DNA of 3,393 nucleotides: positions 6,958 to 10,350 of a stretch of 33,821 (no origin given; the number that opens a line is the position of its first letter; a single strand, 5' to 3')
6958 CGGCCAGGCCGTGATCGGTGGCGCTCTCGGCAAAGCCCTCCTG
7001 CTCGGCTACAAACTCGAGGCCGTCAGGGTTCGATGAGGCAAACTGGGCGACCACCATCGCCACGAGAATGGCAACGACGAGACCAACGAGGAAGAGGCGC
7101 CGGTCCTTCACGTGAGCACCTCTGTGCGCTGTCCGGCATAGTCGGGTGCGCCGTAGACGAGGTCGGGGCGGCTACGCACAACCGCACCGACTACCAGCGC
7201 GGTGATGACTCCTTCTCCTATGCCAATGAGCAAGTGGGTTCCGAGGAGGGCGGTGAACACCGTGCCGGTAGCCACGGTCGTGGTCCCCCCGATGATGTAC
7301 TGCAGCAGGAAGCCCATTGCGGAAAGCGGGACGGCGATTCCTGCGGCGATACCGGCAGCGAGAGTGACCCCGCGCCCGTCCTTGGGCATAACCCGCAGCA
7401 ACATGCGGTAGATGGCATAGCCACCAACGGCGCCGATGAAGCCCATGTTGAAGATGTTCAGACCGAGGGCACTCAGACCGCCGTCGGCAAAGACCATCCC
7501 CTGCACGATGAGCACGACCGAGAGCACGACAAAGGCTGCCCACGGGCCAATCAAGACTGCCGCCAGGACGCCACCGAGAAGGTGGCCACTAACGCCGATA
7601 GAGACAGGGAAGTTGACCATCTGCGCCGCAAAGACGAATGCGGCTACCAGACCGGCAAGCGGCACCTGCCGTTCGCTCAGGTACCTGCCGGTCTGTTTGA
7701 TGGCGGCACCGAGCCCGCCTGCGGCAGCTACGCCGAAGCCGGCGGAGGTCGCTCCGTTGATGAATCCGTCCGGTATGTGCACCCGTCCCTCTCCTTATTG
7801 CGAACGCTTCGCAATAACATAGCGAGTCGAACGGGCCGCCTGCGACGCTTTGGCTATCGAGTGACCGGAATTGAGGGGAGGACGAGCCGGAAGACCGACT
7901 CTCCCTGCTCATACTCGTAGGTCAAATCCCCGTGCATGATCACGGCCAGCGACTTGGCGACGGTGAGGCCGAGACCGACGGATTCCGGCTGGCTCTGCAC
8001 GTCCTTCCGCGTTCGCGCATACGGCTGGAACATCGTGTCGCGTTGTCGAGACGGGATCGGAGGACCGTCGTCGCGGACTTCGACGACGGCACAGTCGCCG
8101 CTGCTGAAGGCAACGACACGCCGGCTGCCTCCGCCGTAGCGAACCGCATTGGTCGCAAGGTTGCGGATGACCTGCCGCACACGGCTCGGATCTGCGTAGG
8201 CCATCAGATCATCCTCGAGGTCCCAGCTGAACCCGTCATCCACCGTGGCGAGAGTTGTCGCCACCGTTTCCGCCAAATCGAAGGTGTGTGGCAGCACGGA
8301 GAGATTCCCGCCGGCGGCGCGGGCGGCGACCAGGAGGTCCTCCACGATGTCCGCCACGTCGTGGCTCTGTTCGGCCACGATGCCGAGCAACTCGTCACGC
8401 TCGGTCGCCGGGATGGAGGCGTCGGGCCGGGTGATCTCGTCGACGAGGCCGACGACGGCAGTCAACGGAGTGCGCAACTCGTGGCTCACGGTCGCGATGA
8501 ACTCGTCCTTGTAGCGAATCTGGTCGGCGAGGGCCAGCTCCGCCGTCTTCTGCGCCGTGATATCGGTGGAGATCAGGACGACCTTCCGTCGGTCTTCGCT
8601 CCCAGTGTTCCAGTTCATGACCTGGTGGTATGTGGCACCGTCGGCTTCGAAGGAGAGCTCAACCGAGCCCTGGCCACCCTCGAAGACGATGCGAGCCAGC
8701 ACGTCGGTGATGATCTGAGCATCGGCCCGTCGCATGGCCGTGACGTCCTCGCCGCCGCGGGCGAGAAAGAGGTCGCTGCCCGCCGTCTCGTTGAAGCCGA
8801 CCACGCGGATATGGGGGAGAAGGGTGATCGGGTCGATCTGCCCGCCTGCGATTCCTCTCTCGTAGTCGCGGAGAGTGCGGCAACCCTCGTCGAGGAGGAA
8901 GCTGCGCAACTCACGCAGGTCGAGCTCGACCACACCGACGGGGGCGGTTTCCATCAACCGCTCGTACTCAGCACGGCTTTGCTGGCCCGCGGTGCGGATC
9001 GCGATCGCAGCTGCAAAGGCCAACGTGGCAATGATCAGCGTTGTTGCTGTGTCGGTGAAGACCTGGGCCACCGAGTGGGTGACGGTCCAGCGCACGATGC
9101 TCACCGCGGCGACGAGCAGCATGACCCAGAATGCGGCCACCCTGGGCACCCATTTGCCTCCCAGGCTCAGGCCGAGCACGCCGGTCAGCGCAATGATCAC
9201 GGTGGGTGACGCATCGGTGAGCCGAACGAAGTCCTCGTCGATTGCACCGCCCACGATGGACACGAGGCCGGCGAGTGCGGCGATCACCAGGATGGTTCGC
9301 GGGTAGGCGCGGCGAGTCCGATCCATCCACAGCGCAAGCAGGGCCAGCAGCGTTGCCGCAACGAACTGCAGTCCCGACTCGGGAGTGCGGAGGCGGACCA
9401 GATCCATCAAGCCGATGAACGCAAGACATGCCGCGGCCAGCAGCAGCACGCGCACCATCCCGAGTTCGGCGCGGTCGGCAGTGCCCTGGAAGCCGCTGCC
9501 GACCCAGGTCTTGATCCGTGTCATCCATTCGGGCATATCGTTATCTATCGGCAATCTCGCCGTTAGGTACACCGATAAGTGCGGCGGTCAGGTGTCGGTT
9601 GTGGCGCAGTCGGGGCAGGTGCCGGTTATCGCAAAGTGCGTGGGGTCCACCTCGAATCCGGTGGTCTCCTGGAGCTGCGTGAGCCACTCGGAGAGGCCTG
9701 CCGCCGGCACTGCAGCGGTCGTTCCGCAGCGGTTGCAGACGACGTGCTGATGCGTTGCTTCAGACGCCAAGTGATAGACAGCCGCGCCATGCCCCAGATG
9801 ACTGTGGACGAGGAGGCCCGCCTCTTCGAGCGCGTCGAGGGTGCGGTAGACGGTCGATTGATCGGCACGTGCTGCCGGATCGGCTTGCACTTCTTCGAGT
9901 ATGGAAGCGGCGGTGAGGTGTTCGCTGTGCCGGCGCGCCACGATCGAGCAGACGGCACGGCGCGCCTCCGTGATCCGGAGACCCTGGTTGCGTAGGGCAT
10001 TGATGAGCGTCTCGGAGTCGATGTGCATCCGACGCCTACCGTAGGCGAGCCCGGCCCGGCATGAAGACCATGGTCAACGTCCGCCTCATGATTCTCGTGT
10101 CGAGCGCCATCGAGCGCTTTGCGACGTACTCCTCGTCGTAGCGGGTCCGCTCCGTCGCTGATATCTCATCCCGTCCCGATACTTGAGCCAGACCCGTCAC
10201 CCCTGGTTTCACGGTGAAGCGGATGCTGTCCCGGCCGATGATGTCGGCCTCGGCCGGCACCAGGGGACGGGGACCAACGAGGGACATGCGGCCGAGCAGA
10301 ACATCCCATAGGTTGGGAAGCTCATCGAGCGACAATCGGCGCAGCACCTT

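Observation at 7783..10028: Fur-family regulator + orphan histidine kinase + Nur-box-like palindrome upstream of a CbiMNQO/NikMNQO ECF metal transporter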

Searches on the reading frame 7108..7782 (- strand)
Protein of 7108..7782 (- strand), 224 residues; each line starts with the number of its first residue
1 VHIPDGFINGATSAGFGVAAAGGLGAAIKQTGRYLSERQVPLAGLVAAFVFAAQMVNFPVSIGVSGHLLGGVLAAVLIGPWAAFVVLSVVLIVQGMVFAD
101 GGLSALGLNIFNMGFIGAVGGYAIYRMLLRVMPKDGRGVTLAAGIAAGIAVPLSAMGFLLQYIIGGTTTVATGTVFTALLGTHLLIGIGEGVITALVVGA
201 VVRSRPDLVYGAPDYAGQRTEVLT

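Call 3: search_protein_families(library=pfam, proteins=[window:7108-7782:-])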
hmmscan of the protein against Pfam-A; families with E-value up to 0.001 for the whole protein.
window:7108-7782:- (224 aa): 1 family
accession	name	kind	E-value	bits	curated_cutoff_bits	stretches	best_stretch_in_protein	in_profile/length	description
PF01891.21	CbiM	-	1.1e-56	192.4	23.1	1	2-208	1-205/205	Cobalt uptake substrate-specific transmembrane region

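Call 5: search_protein_families(library=ncbifam, proteins=[window:7108-7782:-], max_evalue=0.01)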
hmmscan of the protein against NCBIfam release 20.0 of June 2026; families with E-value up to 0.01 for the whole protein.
window:7108-7782:- (224 aa): 12 families
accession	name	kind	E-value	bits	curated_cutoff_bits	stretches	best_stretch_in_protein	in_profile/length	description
NF004902.0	PRK06265.1-1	equivalog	2.3e-46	158.2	219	1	1-210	1-204/213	cobalt transporter CbiM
NF008873.0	PRK11909.1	equivalog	6.6e-39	134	225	1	1-209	1-217/230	cobalt transporter CbiM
NF005598.0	PRK07331.1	equivalog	3.6e-35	121.9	401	1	1-214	1-225/323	cobalt transporter CbiM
NF006184.0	PRK08319.1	equivalog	8.8e-25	87.5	180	1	1-209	1-212/224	energy-coupling factor ABC transporter permease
NF004903.0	PRK06265.1-3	equivalog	4.1e-19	68.9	193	1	1-216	2-205/211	cobalt transporter CbiM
NF004905.0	PRK06265.1-5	equivalog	7.1e-18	65.5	173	1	1-209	1-197/205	cobalt transporter CbiM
TIGR00123.1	cbiM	equivalog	2.2e-17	63.7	184.15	1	2-209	2-212/214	cobalt ECF transporter S component CbiM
NF004906.0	PRK06265.2-1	equivalog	1.2e-15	58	205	1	1-209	1-209/212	cobalt transporter CbiM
NF004907.0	PRK06265.2-2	subfamily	4.8e-13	49.2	200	1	1-209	21-217/221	cobalt transporter CbiM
NF004904.0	PRK06265.1-4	equivalog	1.1e-12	48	172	1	1-208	1-198/206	cobalt transporter CbiM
NF004908.0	PRK06265.2-3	equivalog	1.2e-08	35.2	205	1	32-211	28-199/211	cobalt transporter CbiM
NF004909.0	PRK06265.2-5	equivalog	3.9e-08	33.6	172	1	18-209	14-194/196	cobalt transporter CbiM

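Call 25: search_solved_structures(query=window:7108-7782:-, show_alignments=2, max_evalue=0.001)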
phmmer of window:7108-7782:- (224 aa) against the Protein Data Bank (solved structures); distinct sequences matched with E-value up to 0.001: 3.
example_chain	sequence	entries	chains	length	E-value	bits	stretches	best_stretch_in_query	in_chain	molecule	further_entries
4m58_A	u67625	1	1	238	5.2e-28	101.5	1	1-199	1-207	Cobalamin biosynthesis protein CbiM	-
4m5b_A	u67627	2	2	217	1.2e-27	100.3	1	1-199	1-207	Cobalamin biosynthesis protein CbiM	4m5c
5x3x_M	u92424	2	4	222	3.5e-10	43.2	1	1-202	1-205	Cobalt transport protein CbiM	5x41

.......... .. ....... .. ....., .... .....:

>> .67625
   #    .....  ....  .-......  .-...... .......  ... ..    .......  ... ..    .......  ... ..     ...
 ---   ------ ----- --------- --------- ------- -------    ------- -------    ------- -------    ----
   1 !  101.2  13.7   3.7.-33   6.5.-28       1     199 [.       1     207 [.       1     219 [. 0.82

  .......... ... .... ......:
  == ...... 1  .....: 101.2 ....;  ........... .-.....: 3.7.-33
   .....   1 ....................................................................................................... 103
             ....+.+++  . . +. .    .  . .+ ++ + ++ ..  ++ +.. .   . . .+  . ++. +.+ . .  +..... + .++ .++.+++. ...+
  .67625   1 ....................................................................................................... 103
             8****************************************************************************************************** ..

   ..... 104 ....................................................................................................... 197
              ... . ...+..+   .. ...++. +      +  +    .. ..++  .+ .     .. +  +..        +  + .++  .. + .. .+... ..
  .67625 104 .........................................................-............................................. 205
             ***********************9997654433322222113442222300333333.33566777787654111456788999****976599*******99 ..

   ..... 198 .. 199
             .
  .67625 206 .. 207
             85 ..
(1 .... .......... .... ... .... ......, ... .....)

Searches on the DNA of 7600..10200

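Call 31: search_rna_families(source=window, start=7600, end=10200, threshold=evalue, max_evalue=1)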
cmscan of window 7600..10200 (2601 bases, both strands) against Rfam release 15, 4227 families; matches with E-value up to 1: 1.
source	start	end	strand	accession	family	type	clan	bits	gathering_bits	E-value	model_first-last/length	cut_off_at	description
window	8300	8372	+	RF01781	ASdes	Gene; sRNA;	-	21.7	40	0.085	1-68/68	no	ASdes TB sRNA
